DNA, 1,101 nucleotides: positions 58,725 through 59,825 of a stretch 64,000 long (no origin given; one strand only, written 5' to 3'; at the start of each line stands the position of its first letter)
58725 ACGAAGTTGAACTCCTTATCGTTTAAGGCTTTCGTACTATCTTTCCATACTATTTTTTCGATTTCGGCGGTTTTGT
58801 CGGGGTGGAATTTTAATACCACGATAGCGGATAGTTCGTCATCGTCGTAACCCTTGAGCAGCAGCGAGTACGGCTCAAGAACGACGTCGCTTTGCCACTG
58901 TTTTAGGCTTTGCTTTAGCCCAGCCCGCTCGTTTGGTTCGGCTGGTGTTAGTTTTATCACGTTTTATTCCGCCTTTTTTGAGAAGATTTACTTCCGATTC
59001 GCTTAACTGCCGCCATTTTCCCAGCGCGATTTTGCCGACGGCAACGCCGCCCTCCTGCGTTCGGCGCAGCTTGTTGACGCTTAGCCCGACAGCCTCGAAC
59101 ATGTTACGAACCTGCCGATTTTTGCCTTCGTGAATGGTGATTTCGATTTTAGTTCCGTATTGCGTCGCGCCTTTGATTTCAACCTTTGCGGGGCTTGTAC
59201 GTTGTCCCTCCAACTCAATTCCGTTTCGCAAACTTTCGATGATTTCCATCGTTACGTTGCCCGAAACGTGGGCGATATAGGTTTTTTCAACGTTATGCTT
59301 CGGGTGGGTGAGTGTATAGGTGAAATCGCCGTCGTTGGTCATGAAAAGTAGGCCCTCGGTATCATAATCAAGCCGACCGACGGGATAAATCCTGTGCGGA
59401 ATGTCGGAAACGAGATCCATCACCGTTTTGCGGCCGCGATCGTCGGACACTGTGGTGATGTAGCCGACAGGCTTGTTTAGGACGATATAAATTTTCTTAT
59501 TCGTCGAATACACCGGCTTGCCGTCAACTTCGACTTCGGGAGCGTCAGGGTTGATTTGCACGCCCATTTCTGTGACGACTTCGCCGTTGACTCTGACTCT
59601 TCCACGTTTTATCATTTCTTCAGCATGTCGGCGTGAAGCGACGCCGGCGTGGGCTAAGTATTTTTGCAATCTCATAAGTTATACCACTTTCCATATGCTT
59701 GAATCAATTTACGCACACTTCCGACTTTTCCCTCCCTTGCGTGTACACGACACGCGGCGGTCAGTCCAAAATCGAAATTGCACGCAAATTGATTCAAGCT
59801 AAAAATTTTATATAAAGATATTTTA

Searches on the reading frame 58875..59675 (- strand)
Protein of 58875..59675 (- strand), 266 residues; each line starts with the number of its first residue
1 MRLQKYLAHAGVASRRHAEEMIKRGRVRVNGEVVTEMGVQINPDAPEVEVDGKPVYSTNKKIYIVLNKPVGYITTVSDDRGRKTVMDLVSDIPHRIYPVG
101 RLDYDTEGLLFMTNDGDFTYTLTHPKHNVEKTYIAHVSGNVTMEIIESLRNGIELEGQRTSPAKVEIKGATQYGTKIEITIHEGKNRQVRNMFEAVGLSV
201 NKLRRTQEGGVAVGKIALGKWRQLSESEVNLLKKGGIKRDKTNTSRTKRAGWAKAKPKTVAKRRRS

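Call 10: search_protein_families(library=pfam, proteins=[window:58875-59675:-])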
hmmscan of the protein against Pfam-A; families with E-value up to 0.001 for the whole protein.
window:58875-59675:- (266 aa): 3 families
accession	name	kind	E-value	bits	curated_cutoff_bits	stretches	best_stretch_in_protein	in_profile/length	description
PF00849.27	PseudoU_synth_2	-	3.6e-23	82.9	26.8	1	63-195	2-152/152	RNA pseudouridylate synthase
PF01479.30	S4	-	1.2e-13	51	22.8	1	1-38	1-39/48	S4 domain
PF22421.1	SYY_C-terminal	-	0.00018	21.7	27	0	3-44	21-63/83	Tyrosine--tRNA ligase SYY-like C-terminal domain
